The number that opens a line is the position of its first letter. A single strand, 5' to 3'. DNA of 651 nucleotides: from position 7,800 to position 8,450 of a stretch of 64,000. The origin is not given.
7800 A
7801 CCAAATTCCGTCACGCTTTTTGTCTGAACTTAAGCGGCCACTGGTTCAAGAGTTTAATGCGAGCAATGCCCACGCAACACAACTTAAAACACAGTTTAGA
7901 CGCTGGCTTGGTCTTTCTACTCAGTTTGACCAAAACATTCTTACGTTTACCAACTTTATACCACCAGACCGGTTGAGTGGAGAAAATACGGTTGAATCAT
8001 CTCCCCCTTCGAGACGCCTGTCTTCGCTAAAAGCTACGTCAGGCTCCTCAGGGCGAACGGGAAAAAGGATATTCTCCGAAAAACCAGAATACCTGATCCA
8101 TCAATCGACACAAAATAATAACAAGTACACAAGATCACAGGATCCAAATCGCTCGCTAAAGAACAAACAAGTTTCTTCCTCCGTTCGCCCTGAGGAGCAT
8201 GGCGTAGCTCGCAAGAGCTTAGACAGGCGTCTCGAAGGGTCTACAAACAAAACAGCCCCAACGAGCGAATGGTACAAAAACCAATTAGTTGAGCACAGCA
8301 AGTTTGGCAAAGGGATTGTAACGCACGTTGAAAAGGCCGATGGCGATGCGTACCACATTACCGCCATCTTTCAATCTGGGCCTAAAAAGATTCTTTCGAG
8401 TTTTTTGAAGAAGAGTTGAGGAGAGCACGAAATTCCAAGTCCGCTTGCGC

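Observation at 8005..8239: Palindromic GC-rich repeat inserted in frame in the uvrD/pcrA helicase linker (RPE-like behaviour)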

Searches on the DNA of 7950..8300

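Call 28: search_rna_families(source=window, start=7950, end=8300, threshold=evalue, max_evalue=10, show_alignments=3)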
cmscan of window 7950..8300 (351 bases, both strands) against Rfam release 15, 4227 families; matches with E-value up to 10: 1.
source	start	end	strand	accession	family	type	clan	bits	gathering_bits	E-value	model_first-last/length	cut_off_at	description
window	8179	8217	-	RF03156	L31-Firmicutes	Cis-reg; leader;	CL00118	16.7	33.3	0.41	1-32/32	no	L31-Firmicutes ribosomal protein leader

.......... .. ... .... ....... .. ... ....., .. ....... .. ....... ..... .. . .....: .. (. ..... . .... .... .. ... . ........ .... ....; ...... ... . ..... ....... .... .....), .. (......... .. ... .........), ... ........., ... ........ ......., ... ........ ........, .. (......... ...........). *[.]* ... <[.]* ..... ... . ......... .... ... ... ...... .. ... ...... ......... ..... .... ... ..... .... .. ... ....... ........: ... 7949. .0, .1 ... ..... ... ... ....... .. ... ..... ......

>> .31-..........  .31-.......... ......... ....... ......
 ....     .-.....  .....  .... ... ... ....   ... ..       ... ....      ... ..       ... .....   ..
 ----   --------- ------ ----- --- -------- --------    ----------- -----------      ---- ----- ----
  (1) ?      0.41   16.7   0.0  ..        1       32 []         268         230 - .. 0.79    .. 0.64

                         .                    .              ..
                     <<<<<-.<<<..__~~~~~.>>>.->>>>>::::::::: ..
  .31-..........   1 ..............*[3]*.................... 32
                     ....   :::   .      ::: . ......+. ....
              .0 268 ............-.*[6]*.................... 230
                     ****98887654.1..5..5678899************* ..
